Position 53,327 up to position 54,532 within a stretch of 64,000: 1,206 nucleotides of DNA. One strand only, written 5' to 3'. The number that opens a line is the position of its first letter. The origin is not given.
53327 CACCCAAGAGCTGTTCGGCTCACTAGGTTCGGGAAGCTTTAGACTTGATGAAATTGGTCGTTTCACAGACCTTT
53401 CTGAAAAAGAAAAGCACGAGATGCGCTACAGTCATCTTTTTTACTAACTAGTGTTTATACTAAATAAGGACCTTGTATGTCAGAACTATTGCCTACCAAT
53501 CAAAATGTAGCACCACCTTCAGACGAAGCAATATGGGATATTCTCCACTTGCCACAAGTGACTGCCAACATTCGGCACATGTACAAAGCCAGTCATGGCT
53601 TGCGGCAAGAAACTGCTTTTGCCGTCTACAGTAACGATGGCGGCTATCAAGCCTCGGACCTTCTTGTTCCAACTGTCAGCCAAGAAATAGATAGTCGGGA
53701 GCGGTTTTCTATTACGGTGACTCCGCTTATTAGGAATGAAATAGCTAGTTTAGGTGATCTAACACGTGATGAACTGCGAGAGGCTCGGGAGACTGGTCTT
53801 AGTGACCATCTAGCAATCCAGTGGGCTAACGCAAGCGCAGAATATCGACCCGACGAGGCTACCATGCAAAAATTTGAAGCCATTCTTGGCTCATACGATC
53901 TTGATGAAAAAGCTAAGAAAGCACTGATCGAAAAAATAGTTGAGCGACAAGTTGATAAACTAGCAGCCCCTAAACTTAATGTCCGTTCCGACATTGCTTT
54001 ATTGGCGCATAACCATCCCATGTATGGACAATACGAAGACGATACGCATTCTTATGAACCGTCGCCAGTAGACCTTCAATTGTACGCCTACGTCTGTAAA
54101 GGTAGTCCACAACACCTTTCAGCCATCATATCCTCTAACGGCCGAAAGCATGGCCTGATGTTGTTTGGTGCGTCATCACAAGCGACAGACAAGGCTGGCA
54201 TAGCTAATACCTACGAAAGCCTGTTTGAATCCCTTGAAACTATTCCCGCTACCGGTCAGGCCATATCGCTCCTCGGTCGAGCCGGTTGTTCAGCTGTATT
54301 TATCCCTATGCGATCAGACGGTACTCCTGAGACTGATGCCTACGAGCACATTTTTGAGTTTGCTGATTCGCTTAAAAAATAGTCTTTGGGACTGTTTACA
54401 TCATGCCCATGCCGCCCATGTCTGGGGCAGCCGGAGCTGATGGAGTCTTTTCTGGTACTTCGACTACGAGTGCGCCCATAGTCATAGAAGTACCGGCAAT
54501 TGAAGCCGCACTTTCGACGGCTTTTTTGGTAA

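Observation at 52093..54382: Orphan three-gene operon (E2-like? / unknown / JAB metallopeptidase) divergent from a TrmB regulator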

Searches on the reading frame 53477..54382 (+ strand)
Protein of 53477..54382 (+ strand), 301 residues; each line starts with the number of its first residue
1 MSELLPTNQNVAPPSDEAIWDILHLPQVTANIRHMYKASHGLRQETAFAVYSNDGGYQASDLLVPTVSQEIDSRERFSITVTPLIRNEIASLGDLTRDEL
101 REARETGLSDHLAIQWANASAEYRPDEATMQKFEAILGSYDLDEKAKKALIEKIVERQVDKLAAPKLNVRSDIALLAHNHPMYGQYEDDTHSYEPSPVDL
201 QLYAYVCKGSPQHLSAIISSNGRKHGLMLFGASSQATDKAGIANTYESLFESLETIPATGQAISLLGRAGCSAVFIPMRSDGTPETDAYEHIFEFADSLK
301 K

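Call 3: search_protein_families(library=pfam, proteins=[window:53477-54382:+], max_evalue=1)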
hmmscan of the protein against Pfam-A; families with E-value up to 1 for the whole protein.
window:53477-54382:+ (301 aa): 3 families
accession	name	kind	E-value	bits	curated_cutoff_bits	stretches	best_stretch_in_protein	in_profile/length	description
PF07221.17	GlcNAc_2-epim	-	0.053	13.2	23.4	1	90-162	106-176/347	N-acylglucosamine 2-epimerase (GlcNAc 2-epimerase)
PF20070.4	DUF6466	-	0.12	13.2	25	0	58-93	41-76/146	Family of unknown function (DUF6466)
PF01974.23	tRNA_int_endo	-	0.24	11.9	27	0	35-71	15-51/85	tRNA intron endonuclease, catalytic C-terminal domain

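Call 4: search_protein_families(library=padloc, proteins=[window:53477-54382:+], max_evalue=1)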
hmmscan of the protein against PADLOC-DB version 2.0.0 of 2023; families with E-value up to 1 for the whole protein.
window:53477-54382:+ (301 aa): 0 families

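Call 5: search_protein_families(library=ncbifam, proteins=[window:53477-54382:+], max_evalue=1)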
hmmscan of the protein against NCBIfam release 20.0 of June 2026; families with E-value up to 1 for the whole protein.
window:53477-54382:+ (301 aa): 2 families
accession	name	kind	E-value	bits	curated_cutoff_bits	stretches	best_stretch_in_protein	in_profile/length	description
TIGR01481.1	ccpA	equivalog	0.1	12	442.35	1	126-161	84-119/330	catabolite control protein A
NF009391.0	PRK12750.1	equivalog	0.15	12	148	1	92-161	53-122/170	CpxP family protein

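Call 6: find_homologous_proteins(query=window:53477-54382:+, max_evalue=0.001)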
Query window:53477-54382:+ (301 aa): 2 proteins with E <= 0.001 among 1300 candidates.
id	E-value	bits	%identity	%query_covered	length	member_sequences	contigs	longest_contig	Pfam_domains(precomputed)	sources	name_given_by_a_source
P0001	3.3e-196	668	100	100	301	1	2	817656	-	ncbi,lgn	-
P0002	4.5e-139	481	76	100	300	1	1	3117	PF20070.5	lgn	-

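Call 12: find_encoding_contigs(protein=P0002, flank=5000)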
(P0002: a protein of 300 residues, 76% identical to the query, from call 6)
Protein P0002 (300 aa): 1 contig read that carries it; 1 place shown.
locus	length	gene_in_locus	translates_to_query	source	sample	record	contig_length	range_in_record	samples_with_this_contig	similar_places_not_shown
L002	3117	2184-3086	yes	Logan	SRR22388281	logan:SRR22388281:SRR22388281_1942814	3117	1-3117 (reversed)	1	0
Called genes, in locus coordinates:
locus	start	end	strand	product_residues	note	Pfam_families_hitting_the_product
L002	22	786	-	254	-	PF01978:TrmB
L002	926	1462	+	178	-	-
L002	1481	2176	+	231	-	-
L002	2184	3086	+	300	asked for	PF20070:DUF6466 (faint)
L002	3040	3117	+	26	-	?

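Call 18: predict_structure(protein=window:53477-54382:+)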
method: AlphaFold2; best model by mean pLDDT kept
length: 301 residues; sequences in the alignment: 1
mean_pLDDT: 34.6   pTM: 0.22
mean pLDDT of the five models: 34.6, 34.3, 32.2, 30.1, 29.5
residues with pLDDT >= 90: 0; 70-90: 0; 50-70: 23; < 50: 278
segments of 3 or more residues with pLDDT < 50: 1-125, 139-141, 154-301
pLDDT, mean of each block of 10 residues (from residue 1): 29 30 30 32 31 30 30 28 28 35 39 37 46 51 56 46 26 27 31 33 34 35 32 31 33 33 32 36 39 38 32
secondary structure, 60 per line:
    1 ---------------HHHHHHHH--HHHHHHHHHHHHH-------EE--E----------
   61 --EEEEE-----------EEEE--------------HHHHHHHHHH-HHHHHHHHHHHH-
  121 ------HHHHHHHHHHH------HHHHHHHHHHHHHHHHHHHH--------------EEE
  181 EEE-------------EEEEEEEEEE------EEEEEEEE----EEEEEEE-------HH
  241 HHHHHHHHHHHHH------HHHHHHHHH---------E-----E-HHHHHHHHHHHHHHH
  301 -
elements in order: H16-23 H26-38 E63-67 E79-82 H97-106 H108-119 H127-137 H144-163 E178-183 E197-206 E213-220 E225-231 H239-253 H260-268 H286-300

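Call 19: search_protein_representatives(protein=window:53477-54382:+)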
Query: 301 residues. Proteins with E-value up to 0.001 (for the whole library): 41; up to 1e-10: 18; up to 1e-30: 1. The best 41 are listed.
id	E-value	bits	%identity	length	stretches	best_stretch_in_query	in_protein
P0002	1.4e-139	480.6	77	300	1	10-300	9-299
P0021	1.9e-24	103.0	29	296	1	11-300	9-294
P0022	8.5e-22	94.3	34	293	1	14-285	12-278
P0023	4.2e-19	85.4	31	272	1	19-298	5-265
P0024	8.4e-18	81.2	32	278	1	17-300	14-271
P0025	2.3e-16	76.5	31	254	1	19-234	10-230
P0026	8.0e-16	74.7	32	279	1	15-283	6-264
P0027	4.0e-15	72.4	28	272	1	15-290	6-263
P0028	9.4e-15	71.2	31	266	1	18-238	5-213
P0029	6.2e-14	68.5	28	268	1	19-295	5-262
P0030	1.0e-13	67.8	32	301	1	16-284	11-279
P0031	3.4e-12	62.8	27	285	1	18-298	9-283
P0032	6.2e-12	61.9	31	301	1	19-236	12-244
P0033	1.0e-11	61.2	32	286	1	11-234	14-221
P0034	1.1e-11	61.1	35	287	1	21-183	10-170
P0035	1.5e-11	60.7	29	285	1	26-298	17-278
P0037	4.4e-11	59.1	31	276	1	26-234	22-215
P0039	1.8e-10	57.1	33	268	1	19-287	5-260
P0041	8.3e-10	54.9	25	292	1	13-299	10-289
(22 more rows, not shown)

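Call 23: search_protein_families(library=pfam, alignment_id=A1, max_evalue=1)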
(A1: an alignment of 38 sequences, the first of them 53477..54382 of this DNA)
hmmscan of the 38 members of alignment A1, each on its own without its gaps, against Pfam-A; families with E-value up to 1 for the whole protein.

A. member 1, window:53477-54382:+ (301 aa): 3 families
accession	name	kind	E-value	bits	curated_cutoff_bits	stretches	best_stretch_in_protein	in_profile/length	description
PF07221.17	GlcNAc_2-epim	-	0.053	13.2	23.4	1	90-162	106-176/347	N-acylglucosamine 2-epimerase (GlcNAc 2-epimerase)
PF20070.4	DUF6466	-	0.12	13.2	25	0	58-93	41-76/146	Family of unknown function (DUF6466)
PF01974.23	tRNA_int_endo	-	0.24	11.9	27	0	35-71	15-51/85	tRNA intron endonuclease, catalytic C-terminal domain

B. families by the number of members that match (of 38 scanned): 25 families
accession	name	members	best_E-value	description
PF20070.4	DUF6466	2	8.2e-06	Family of unknown function (DUF6466)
PF07564.17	DUF1542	1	0.0044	Domain of Unknown Function (DUF1542)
PF09641.16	DUF2026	1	0.0049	Protein of unknown function (DUF2026)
PF17060.10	MPS2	1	0.011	Monopolar spindle protein 2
PF04924.17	Pox_A6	1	0.015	Poxvirus A6 protein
PF04691.17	ApoC-I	1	0.016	Apolipoprotein C-I (ApoC-1)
PF21854.2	Treslin_N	1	0.028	Treslin, N-terminal domain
PF21616.3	Topo-V_HhH_2_2nd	1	0.03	Topoisomerase V, second (HhH)2 tandem domain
PF14732.11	UAE_UbL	1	0.04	Ubiquitin/SUMO-activating enzyme ubiquitin-like domain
PF07221.17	GlcNAc_2-epim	1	0.053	N-acylglucosamine 2-epimerase (GlcNAc 2-epimerase)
PF15513.11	DUF4651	1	0.069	Domain of unknown function (DUF4651)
PF24419.1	Cupin_NOL9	1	0.091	Polynucleotide 5'-hydroxyl-kinase NOL9, N-terminal domain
PF23613.1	ELP3_N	1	0.1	ELP3 N-terminal domain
PF09520.16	RE_TdeIII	1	0.11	Type II restriction endonuclease, TdeIII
PF22600.2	MTPAP-like_central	1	0.14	Poly(A) RNA polymerase, mitochondrial-like, central palm domain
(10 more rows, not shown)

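Call 24: search_solved_structures(query=A1, max_evalue=10, show_alignments=3)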
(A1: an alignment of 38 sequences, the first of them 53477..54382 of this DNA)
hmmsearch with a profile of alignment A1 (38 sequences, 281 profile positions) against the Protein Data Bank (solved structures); distinct sequences matched with E-value up to 10: 0.

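Call 29: find_related_loci(query=A3, collection=genome_contigs, flank=6000)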
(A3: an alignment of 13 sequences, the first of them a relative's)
Query A3 (279 aa) in genome_contigs; peptide patterns used: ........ (x = any residue, [..] = any of these).
16 stretches matched a pattern, but none encodes a relative of the query by tblastn (E <= 1e-3).

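Call 30: find_encoding_contigs(protein=P0021, flank=6000, max_places=3)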
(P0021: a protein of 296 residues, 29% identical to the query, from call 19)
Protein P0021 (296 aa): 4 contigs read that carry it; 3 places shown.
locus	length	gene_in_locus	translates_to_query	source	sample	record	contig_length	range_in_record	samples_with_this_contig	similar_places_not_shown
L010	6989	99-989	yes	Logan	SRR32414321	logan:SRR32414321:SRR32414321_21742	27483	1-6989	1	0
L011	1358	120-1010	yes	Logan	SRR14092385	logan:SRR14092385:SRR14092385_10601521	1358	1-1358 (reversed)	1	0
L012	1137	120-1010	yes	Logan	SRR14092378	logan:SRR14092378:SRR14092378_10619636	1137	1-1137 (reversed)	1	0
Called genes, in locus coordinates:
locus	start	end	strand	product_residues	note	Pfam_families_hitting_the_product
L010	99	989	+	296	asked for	-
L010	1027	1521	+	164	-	-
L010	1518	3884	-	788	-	PF01326:PPDK_N, PF00391:PEP-utilizers, PF02896:PEP-utilizers_C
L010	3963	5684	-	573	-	PF00389:2-Hacid_dh, PF02826:2-Hacid_dh_C, PF00300:His_Phos_1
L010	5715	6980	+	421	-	PF03952:Enolase_N, PF13378:MR_MLE_C (faint), PF00113:Enolase_C, PF07476:MAAL_C (weak)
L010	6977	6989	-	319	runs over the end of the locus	-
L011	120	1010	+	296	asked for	-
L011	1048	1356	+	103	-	?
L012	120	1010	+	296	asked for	-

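Call 31: find_encoding_contigs(protein=P0022, flank=6000, max_places=3)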
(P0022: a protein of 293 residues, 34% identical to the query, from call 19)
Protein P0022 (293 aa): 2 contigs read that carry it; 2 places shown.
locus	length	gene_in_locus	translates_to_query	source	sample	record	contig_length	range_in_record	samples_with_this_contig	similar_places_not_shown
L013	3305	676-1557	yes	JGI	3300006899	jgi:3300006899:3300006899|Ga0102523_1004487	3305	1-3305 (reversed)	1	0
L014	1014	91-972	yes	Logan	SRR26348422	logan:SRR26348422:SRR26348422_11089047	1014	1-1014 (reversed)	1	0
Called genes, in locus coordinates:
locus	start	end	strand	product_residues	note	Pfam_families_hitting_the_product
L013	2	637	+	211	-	?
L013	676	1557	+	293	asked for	-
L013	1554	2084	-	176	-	-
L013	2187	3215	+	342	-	PF01380:SIS (faint), PF10432:bact-PGI_C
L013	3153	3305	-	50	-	?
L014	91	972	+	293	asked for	-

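Call 32: find_related_loci(query=A3, collection=metagenome_contigs, flank=6000)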
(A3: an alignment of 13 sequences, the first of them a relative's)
Query A3 (279 aa) in metagenome_contigs; peptide patterns used: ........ (x = any residue, [..] = any of these).
22 stretches matched a pattern; 4 encode a relative of the query (tblastn E <= 1e-3); 4 distinct loci.
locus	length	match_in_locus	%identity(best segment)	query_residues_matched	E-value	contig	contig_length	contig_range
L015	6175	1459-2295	100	1-279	0e+0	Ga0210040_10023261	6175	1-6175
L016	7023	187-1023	100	1-279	0e+0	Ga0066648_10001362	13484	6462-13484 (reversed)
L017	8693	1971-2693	31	14-263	5e-38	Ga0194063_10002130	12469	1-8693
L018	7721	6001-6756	31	14-274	7e-37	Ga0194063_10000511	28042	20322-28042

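Call 38: search_protein_families(library=pfam, proteins=[L017:647-1219:+, L017:2775-4082:+, L017:1335-1826:-, L015:2362-2790:-, L015:2915-3367:-, L013:2-637:+, L013:1554-2084:-, L010:1027-1521:+], max_evalue=0.01)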
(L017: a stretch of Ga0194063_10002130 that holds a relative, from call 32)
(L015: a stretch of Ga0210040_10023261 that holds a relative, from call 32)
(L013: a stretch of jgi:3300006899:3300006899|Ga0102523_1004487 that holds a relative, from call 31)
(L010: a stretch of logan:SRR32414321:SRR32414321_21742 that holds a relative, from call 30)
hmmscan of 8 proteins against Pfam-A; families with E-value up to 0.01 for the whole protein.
L017:647-1219:+ (190 aa): 1 family
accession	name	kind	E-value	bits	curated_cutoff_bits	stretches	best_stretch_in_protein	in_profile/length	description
PF10648.15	Gmad2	-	0.007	17.1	25.7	0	104-173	19-82/86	Immunoglobulin-like domain of bacterial spore germination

L017:2775-4082:+ (435 aa): 4 families
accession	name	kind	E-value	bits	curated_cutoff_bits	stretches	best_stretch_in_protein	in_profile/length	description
PF05958.17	tRNA_U5-meth_tr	-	3e-17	63.1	23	1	113-432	23-355/357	tRNA (Uracil-5-)-methyltransferase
PF03602.21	Cons_hypoth95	-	3e-06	27.5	24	1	286-391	34-151/182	Conserved hypothetical protein 95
PF02475.24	TRM5-TYW2_MTfase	-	0.00015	22.2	28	1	286-369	29-116/164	TRM5/TYW2 methyltransferase domain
PF01938.26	TRAM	-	0.0043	17.3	21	0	20-57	19-58/61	TRAM domain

L017:1335-1826:- (163 aa): 0 families

L015:2362-2790:- (142 aa): 2 families
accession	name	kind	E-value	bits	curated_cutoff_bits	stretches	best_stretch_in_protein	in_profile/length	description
PF00011.27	HSP20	-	1.4e-21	76.9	20.8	1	40-136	3-101/102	Hsp20/alpha crystallin family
PF17886.7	ArsA_HSP20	-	6.4e-07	29.3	22.5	1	46-122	4-62/63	HSP20-like domain found in ArsA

L015:2915-3367:- (150 aa): 1 family
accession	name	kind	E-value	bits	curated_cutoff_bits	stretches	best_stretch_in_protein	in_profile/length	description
PF15820.10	ECSCR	-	0.0037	17.6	27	1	99-150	10-62/104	Endothelial cell-specific chemotaxis regulator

L013:2-637:+ (211 aa): 2 families
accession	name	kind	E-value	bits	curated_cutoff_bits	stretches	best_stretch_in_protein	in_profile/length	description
PF00118.29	Cpn60_TCP1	-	1.1e-27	97.4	34.3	1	40-189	331-487/490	TCP-1/cpn60 chaperonin family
PF16360.10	GTP-bdg_M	-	5.3e-05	24.1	29.5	1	12-77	2-67/79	GTP-binding GTPase Middle Region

L013:1554-2084:- (176 aa): 0 families

L010:1027-1521:+ (164 aa): 1 family
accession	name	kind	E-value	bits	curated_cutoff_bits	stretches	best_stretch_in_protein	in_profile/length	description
PF16118.10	DUF4834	-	0.0079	17.5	27.8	0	10-64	4-59/99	Domain of unknown function (DUF4834)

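Call 44: search_protein_families(library=phrogs, proteins=[window:53477-54382:+, P0021, P0026, P0037], max_evalue=1)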
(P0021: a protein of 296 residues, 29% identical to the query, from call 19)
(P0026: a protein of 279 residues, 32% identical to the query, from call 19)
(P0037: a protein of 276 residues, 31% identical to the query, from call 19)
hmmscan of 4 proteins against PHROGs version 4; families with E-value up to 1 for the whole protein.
window:53477-54382:+ (301 aa): 1 family
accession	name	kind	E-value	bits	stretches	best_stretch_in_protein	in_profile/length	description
phrog_17322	-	unknown function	0.19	12.7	0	128-168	87-127/136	-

P0021 (296 aa): 1 family
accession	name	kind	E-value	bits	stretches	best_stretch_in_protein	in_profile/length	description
phrog_504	-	unknown function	0.032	15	1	126-148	15-37/53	-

P0026 (279 aa): 1 family
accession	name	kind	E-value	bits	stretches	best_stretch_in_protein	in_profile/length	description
phrog_21705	-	unknown function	0.18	12.3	1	108-152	68-111/184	-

P0037 (276 aa): 1 family
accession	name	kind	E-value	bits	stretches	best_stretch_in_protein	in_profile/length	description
phrog_25097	-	unknown function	0.23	11.3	1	19-64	121-166/433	-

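Call 52: predict_structure(alignment_id=A1)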
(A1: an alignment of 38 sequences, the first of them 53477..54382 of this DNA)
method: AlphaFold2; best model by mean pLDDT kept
length: 301 residues; sequences in the alignment: 38
mean_pLDDT: 86.7   pTM: 0.80
mean pLDDT of the five models: 86.7, 85.2, 84.9, 84.2, 83.4
residues with pLDDT >= 90: 198; 70-90: 47; 50-70: 47; < 50: 9
segments of 3 or more residues with pLDDT < 50: 1-3, 108-112
pLDDT, mean of each block of 10 residues (from residue 1): 53 95 98 96 95 96 88 81 85 61 58 53 85 97 95 85 73 97 69 91 94 96 94 90 95 91 96 98 98 97 84
secondary structure, 60 per line:
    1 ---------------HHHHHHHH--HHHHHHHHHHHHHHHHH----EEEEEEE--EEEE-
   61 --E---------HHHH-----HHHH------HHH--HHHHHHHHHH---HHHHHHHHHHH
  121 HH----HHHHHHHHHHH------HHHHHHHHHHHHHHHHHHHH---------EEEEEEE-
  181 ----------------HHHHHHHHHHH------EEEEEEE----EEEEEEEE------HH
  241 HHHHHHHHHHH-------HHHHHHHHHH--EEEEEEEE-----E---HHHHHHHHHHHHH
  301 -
elements in order: H16-23 H26-42 E47-53 E56-59 H73-76 H82-85 H97-106 H110-122 H127-137 H144-163 E173-179 H197-207 E214-220 E225-232 H239-251 H259-268 E271-278 H288-300

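Call 56: list_cluster_members(proteins=[P0023, P0024, P0026, P0027, P0030, P0031, P0035, P0037, P0039, P0041])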
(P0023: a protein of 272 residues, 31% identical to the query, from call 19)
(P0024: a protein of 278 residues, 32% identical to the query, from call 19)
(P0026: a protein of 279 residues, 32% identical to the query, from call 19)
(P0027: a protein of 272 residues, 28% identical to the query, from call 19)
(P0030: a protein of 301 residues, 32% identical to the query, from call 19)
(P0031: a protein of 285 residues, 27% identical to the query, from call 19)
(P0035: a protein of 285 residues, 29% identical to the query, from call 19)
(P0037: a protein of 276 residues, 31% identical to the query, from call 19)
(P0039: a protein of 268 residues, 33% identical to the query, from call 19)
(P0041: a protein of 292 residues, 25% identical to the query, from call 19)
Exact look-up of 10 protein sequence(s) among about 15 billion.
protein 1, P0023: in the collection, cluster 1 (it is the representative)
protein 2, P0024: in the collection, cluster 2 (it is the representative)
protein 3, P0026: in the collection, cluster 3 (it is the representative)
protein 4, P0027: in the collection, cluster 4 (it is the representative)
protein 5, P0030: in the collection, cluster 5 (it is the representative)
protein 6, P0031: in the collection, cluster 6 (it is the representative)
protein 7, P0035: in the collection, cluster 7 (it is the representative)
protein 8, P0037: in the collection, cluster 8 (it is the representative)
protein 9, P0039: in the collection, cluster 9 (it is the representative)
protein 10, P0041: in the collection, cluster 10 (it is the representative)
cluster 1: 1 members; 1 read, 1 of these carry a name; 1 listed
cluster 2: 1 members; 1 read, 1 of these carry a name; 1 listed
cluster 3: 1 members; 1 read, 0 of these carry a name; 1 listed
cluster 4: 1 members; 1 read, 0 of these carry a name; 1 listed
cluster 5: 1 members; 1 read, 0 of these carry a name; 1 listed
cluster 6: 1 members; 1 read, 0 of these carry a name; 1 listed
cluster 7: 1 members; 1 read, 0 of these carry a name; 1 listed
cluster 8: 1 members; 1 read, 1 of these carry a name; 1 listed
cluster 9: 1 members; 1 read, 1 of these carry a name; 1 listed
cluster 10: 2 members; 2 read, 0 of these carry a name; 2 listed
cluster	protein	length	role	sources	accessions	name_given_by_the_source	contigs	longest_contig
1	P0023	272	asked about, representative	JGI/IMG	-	hypothetical protein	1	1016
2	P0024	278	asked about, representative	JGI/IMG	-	hypothetical protein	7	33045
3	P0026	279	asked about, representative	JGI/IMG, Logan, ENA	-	-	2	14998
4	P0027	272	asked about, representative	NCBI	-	-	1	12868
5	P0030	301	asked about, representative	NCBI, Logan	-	-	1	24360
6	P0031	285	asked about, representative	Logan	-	-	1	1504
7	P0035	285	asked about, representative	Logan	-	-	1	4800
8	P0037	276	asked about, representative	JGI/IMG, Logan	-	hypothetical protein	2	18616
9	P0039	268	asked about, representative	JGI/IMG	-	hypothetical protein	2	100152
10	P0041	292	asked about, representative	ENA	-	-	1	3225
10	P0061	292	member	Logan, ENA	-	-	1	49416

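Call 58: find_encoding_contigs(protein=P0039, flank=5000, max_places=2)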
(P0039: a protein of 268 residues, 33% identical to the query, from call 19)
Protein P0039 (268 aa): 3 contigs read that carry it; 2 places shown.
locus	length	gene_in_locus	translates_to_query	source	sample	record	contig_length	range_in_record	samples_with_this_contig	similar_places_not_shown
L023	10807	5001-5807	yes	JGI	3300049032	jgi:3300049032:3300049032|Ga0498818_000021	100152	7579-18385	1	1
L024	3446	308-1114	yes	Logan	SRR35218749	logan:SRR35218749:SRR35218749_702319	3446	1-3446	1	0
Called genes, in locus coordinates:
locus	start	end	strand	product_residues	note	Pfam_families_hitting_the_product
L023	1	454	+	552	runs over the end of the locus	PF13581:HATPase_c_2 (faint), PF00512:HisKA, PF02518:HATPase_c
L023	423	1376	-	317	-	PF00535:Glycos_transf_2, PF13506:Glyco_transf_21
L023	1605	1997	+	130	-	PF00584:SecE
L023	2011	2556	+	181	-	PF02357:NusG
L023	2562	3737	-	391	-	-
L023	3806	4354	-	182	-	-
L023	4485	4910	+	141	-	PF03946:Ribosomal_L11_N, PF00298:Ribosomal_L11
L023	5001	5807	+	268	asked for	-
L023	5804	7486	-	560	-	PF01565:FAD_binding_4, PF02913:FAD-oxidase_C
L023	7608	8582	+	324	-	PF00687:Ribosomal_L1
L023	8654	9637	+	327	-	PF00756:Esterase (faint)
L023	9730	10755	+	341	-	PF02511:Thy1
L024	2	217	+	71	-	?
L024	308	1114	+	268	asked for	-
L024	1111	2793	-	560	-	PF01565:FAD_binding_4, PF02913:FAD-oxidase_C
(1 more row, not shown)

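Call 59: find_encoding_contigs(protein=P0024, flank=5000, max_places=2)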
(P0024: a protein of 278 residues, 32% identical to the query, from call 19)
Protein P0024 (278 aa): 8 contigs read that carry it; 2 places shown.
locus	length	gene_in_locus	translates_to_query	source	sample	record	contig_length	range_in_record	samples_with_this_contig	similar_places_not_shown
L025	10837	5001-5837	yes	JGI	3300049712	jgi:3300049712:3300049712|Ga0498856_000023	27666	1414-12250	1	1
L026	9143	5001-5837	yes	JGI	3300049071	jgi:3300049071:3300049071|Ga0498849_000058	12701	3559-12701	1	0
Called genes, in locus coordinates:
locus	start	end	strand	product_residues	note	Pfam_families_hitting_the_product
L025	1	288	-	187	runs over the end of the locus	PF00929:RNase_T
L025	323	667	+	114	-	PF01638:HxlR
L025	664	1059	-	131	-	PF01641:SelR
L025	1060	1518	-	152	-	PF01741:MscL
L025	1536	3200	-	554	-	PF03485:Arg_tRNA_synt_N, PF00750:tRNA-synt_1d, PF05746:DALR_1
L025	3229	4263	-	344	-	PF01380:SIS (weak), PF10432:bact-PGI_C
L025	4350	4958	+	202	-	-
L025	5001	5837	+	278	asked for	-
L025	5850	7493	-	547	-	PF00118:Cpn60_TCP1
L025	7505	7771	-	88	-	PF00166:Cpn10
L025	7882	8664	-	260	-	-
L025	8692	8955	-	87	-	-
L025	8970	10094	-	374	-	-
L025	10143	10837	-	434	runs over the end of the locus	PF08245:Mur_ligase_M, PF02875:Mur_ligase_C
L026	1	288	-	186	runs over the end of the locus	PF00929:RNase_T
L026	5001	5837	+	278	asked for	-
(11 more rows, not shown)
